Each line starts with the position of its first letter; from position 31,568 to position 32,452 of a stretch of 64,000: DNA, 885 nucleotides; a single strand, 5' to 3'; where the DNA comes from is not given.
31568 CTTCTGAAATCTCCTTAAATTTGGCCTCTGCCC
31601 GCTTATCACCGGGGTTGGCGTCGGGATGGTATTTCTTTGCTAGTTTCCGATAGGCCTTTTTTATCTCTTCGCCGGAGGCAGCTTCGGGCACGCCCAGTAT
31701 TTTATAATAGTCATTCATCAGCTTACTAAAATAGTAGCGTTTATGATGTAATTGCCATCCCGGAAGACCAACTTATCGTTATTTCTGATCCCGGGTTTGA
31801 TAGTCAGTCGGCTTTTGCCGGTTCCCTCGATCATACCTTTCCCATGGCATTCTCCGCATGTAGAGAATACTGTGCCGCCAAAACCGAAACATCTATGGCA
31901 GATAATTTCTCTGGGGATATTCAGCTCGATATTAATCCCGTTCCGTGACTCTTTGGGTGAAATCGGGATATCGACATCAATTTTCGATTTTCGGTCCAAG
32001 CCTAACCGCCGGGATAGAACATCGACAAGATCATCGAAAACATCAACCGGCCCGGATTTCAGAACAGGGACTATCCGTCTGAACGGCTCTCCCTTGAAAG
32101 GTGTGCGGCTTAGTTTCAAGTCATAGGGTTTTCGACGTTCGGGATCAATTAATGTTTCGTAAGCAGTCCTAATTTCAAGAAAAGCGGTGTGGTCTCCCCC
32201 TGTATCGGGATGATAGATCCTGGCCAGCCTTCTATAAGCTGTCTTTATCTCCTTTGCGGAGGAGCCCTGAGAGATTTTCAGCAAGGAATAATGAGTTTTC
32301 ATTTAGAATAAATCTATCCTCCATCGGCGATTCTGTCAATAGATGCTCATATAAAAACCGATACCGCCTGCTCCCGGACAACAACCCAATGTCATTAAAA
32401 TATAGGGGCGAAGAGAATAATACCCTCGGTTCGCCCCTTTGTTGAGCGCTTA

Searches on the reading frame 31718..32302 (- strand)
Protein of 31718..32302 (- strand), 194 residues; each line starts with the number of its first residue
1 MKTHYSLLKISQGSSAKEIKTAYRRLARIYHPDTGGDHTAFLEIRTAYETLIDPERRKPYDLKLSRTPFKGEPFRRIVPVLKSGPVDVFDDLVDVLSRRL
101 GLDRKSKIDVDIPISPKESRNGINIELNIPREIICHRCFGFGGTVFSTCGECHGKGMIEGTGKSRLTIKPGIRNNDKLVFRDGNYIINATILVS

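Call 32: search_protein_families(library=pfam, proteins=[window:31718-32302:-], max_evalue=0.001)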
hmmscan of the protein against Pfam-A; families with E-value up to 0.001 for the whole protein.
window:31718-32302:- (194 aa): 1 family
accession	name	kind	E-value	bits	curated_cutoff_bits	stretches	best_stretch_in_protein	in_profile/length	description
PF00226.36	DnaJ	-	4.2e-18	65.6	27.8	1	3-61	1-63/63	DnaJ domain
